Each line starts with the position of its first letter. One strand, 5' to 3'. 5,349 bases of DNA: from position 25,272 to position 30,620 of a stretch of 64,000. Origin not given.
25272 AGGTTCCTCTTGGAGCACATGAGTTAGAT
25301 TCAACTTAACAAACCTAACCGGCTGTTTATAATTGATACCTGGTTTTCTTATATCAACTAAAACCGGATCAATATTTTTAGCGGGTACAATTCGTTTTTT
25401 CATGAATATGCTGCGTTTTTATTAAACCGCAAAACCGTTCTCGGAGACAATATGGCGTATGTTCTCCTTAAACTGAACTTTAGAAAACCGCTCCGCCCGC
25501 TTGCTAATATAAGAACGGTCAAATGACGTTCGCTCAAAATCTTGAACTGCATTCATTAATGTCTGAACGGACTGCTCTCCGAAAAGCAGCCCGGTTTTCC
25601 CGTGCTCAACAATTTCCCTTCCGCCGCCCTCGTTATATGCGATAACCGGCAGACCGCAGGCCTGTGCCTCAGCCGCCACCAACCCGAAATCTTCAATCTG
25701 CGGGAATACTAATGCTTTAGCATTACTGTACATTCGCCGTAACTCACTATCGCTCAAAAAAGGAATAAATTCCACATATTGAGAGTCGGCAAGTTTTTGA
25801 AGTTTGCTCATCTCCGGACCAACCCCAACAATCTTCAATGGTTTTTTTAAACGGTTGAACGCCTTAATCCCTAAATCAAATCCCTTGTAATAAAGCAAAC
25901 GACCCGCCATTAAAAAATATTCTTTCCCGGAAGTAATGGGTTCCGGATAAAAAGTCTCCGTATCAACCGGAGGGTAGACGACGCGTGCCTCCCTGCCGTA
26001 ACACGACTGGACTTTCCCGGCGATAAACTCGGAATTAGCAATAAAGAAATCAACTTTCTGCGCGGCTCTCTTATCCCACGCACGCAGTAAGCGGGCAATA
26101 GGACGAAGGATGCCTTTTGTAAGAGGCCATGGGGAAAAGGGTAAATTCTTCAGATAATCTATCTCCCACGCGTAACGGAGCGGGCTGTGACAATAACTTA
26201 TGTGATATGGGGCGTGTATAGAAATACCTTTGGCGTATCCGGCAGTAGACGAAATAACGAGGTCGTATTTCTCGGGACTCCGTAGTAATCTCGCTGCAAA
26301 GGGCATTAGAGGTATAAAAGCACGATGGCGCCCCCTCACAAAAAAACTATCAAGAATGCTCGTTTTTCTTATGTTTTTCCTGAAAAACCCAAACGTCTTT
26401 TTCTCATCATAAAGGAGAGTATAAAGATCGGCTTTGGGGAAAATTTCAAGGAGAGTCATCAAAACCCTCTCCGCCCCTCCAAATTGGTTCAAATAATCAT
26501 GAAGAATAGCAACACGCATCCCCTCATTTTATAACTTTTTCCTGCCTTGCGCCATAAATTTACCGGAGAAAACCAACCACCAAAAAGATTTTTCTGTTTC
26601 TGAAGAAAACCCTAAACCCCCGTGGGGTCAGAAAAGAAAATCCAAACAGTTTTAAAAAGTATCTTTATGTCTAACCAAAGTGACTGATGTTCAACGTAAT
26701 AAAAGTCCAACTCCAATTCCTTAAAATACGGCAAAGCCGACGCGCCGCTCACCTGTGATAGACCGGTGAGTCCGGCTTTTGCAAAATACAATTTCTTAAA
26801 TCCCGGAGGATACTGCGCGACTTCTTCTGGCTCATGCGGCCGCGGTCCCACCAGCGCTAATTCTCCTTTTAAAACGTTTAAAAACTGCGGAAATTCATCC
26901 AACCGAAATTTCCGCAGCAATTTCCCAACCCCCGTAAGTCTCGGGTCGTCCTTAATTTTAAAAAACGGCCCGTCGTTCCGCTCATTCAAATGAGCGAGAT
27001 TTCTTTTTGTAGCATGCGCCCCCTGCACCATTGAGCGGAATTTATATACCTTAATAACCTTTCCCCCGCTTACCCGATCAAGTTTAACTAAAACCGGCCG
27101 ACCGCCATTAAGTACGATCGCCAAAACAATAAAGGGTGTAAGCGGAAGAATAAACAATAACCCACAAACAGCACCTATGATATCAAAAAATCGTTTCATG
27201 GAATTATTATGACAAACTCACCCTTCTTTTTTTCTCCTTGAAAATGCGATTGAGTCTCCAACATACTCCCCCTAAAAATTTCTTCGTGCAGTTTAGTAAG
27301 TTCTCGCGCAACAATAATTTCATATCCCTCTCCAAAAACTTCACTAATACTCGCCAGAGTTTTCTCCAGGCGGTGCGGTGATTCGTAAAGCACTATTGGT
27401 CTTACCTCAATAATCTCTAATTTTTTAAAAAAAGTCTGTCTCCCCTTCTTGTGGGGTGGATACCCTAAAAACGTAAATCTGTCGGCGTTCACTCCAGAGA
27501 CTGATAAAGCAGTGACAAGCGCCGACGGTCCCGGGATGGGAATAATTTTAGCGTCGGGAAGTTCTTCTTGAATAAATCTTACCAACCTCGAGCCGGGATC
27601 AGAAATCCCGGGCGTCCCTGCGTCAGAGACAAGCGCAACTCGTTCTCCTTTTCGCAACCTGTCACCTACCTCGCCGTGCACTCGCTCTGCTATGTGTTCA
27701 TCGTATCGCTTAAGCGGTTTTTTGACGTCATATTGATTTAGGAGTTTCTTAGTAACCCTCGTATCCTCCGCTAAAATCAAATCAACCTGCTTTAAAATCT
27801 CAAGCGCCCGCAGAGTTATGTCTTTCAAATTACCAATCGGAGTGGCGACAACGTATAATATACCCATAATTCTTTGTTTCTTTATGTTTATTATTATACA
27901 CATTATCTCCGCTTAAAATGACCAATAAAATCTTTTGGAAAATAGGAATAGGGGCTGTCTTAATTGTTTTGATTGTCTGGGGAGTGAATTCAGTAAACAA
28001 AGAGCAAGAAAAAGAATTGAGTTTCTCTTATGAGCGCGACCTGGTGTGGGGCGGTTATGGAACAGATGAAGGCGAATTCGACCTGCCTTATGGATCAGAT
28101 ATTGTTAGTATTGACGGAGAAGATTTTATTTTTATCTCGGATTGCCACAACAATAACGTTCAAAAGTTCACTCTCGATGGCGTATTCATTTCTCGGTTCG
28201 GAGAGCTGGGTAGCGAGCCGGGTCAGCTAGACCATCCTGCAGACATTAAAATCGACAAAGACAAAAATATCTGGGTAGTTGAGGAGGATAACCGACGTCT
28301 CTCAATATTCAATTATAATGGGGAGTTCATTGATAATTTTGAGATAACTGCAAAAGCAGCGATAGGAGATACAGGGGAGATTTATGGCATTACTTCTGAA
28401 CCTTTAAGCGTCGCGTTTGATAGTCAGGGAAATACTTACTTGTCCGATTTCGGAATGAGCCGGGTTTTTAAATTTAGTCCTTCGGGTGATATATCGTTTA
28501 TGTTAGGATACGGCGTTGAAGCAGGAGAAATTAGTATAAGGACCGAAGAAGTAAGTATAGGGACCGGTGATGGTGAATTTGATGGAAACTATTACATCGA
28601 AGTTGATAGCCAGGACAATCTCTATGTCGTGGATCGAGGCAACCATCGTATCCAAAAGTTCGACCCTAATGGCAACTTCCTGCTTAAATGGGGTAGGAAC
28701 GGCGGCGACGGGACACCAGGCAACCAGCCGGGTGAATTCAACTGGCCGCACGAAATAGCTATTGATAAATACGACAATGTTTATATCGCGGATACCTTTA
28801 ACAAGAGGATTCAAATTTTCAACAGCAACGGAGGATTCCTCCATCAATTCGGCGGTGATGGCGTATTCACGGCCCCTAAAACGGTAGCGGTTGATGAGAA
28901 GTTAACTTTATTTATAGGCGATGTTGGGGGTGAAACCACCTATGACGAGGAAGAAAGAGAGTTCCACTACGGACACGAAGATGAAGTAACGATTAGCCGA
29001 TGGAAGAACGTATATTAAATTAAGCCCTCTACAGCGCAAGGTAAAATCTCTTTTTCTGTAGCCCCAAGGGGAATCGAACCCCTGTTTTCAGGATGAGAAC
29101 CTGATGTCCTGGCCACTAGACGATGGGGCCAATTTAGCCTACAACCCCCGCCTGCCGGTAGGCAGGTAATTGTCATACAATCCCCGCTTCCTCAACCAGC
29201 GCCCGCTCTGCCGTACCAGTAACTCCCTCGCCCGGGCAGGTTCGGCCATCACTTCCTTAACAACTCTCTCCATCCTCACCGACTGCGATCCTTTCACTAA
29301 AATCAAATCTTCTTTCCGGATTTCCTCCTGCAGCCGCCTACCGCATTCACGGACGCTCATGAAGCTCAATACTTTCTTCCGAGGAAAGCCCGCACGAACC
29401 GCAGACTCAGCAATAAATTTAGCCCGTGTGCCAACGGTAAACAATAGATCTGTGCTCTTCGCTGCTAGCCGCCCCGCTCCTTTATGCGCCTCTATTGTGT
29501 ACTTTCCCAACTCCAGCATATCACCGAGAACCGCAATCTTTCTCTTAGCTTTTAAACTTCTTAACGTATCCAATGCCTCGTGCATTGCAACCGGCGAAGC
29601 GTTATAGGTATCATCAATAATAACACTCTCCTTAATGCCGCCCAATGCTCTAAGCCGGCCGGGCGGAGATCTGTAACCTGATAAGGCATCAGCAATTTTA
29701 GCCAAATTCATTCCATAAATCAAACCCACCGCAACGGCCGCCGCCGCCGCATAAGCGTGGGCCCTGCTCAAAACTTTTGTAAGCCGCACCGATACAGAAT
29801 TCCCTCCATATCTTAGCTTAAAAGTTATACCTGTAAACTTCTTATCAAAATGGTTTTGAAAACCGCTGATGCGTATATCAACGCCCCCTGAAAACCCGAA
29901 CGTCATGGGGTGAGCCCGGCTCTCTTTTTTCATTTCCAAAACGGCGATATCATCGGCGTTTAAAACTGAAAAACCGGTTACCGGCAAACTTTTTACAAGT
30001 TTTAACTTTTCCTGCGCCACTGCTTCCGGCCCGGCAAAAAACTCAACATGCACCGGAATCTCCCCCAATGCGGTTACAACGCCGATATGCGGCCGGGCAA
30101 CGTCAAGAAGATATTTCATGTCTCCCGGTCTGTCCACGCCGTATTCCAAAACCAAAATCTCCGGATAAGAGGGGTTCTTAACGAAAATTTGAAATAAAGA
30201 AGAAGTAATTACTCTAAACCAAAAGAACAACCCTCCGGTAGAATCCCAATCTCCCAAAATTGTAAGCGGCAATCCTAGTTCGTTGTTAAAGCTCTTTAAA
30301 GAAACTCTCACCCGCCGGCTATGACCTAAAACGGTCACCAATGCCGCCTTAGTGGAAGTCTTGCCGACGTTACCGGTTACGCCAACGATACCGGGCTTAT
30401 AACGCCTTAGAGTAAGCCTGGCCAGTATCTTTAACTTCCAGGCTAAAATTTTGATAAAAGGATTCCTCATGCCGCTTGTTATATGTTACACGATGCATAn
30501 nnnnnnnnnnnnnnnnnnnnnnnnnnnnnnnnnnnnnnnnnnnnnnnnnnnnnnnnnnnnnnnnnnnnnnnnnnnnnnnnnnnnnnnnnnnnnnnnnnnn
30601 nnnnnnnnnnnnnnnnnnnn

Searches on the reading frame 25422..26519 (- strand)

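Call 9: search_protein_families(library=pfam, proteins=[window:25422-26519:-], max_evalue=0.001)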
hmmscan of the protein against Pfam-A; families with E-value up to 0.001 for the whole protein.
window:25422-26519:- (365 aa): 4 families
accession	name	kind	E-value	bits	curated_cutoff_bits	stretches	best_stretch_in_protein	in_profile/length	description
PF00534.26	Glycos_transf_1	-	4.1e-32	111.5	26.4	1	192-343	8-170/172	Glycosyl transferases group 1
PF13692.12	Glyco_trans_1_4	-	5.2e-25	88.8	27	1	201-326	3-137/142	Glycosyl transferases group 1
PF13439.12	Glyco_transf_4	-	2.2e-12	47.8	28.5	1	14-188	2-169/170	Glycosyltransferase Family 4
PF20706.3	GT4-conflict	-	1.7e-08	34.3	26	1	193-307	191-323/385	Family 4 Glycosyltransferase in conflict systems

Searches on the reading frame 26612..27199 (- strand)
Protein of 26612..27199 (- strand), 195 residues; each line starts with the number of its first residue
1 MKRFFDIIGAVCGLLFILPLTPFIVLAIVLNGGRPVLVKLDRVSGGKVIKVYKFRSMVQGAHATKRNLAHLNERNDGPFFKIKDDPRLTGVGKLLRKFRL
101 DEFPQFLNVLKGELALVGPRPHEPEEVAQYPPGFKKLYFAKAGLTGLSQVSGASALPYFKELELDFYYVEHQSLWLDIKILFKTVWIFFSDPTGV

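Call 9: search_protein_families(library=pfam, proteins=[window:26612-27199:-], max_evalue=0.001)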
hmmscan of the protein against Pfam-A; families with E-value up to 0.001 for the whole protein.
window:26612-27199:- (195 aa): 1 family
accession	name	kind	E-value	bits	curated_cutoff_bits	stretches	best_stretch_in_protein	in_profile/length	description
PF02397.22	Bac_transf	-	1.5e-53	181.4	27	1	2-189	1-178/179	Bacterial sugar transferase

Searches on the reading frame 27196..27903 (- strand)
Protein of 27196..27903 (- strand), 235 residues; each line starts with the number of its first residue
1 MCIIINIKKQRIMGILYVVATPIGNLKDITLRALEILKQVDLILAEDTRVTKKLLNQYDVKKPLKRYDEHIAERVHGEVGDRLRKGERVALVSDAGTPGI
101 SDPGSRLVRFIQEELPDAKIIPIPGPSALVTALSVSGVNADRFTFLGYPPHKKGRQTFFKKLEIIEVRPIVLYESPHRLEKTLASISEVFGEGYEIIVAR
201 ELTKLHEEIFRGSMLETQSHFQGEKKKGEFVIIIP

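Call 9: search_protein_families(library=pfam, proteins=[window:27196-27903:-], max_evalue=0.001)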
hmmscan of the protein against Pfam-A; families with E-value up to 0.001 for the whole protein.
window:27196-27903:- (235 aa): 1 family
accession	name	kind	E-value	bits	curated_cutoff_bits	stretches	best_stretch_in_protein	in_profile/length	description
PF00590.25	TP_methylase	-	9.2e-32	111.1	27.8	1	16-214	2-208/212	Tetrapyrrole (Corrin/Porphyrin) Methylases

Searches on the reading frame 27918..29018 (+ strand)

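Call 9: search_protein_families(library=pfam, proteins=[window:27918-29018:+], max_evalue=0.001)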
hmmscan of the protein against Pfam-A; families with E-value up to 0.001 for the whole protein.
window:27918-29018:+ (366 aa): 6 families
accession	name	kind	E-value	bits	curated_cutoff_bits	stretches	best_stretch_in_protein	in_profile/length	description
PF01436.27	NHL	-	1.9e-24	84.9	20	2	229-248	9-28/28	NHL repeat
PF17170.10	DUF5128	-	8.3e-11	42.1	22.9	2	231-308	52-125/321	6-bladed beta-propeller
PF08450.18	SGL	-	2.5e-06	27.7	26.3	0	201-255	166-217/246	SMP-30/Gluconolactonase/LRE-like region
PF22701.2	Mala_s_1-like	-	1.9e-05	24.9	27.5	0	111-191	46-119/195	Mal s 1 allergenic protein-like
PF03022.22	MRJP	-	0.0005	20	19.8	0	64-129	192-261/288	Major royal jelly protein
PF13449.12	Phytase-like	-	0.00079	19.8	27.6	0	110-148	73-111/284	Esterase-like activity of phytase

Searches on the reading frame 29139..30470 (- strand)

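Call 73: search_protein_families(library=pfam, proteins=[window:29139-30470:-], max_evalue=0.0001)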
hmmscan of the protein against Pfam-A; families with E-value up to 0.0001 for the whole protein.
window:29139-30470:- (443 aa): 2 families
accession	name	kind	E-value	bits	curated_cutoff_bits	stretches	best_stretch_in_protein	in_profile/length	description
PF08245.18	Mur_ligase_M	-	6.1e-19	69.2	24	1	103-248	57-199/200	Mur ligase middle domain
PF02875.26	Mur_ligase_C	-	8.4e-19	69.1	28.4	1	271-395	1-126/127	Mur ligase, glutamate ligase domain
